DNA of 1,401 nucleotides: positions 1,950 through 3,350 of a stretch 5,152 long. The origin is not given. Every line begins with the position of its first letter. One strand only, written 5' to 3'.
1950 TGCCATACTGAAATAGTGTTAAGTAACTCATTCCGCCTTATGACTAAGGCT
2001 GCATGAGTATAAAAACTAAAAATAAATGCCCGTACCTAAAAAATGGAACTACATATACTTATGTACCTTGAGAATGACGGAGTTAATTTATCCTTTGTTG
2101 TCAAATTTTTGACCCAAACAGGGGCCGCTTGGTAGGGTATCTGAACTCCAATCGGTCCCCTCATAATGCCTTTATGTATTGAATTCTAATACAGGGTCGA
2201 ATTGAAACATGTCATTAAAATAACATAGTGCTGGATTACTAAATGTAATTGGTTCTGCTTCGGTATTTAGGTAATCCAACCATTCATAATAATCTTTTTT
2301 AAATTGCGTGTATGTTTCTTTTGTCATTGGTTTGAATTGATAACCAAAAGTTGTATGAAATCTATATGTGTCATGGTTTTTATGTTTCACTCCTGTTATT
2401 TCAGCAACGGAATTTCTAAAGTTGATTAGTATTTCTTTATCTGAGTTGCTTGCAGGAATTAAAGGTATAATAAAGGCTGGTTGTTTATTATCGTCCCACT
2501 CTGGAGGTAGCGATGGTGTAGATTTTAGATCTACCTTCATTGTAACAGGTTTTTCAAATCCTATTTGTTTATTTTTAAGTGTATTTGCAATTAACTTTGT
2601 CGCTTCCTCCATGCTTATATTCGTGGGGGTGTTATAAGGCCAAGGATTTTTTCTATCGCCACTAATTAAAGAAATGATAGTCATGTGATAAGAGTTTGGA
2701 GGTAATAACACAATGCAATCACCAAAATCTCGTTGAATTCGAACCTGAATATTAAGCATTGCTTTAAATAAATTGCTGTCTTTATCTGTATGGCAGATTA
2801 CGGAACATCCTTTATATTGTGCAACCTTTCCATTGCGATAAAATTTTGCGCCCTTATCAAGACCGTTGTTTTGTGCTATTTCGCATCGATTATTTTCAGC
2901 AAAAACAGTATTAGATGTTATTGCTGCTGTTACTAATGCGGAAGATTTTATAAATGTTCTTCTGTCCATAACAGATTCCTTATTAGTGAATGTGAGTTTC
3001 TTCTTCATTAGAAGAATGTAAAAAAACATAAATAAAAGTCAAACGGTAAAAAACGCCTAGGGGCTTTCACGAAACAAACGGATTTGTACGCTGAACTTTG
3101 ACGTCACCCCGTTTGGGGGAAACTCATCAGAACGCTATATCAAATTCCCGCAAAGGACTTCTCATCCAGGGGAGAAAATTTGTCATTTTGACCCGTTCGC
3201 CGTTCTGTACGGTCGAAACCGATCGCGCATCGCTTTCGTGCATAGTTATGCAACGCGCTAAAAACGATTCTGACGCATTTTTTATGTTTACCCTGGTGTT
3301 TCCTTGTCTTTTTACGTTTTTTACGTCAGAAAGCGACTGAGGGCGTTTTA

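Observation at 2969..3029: Ambiguous start of the exported 2H-like gene: three in-frame ATGs before the twin-arginine motif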

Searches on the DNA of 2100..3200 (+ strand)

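Call 6: search_dna_similar(query=window:2100-3200:+, collection=plasmids, mode=near, max_rows=30)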
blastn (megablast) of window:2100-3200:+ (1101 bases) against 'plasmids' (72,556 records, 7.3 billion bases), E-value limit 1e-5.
No match.

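Call 7: search_dna_similar(query=window:2100-3200:+, collection=ecoli_genomes, mode=near, max_rows=20)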
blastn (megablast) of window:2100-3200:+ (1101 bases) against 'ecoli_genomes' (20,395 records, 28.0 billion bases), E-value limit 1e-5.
No match.
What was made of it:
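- Tried and rejected: Megablast of the gene region against PLSDB plasmids and complete E. coli genomes found nothing (calls 6, 7).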

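Call 56: search_dna_similar(query=window:2105-3171:-, collection=plasmids, mode=distant, max_rows=15)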
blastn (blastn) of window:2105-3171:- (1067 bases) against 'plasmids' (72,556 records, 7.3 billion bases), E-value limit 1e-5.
Records with a match: 4; places in all: 4; records where one place covers at least 80% of the query: 0.
Best place of each record, by identity: 60-80% 4.
By first word of the organism name: Escherichia 4.
By predicted mobility (MOB-suite, as given by PLSDB): conjugative 4.
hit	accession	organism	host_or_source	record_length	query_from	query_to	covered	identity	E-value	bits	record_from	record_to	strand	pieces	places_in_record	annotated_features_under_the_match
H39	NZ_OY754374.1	Escherichia coli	hen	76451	185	993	76%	76.1%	1e-163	584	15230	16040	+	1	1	DUF1868 domain-containing protein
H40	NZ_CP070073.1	Escherichia coli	Homo sapiens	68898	185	993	76%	76.0%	2e-162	580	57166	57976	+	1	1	DUF1868 domain-containing protein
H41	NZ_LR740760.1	Escherichia coli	Gallus gallus,laying hen ...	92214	185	993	76%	76.0%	2e-162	580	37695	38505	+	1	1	DUF1868 domain-containing protein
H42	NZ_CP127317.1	Escherichia coli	Gallus gallus domesticus,Cell ...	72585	185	993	76%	76.0%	2e-162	580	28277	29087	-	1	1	DUF1868 domain-containing protein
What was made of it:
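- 2977..2982 (-): Shine-Dalgarno sequence UAAGGA, 7 nt before ATG 2969. Homology to the IncF copy starts at 2987 (call 56).
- In blastn against the IncF copy it starts at window 2987 and ends at 2179 (call 56). DNA homology starts only at 2987 (call 56).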
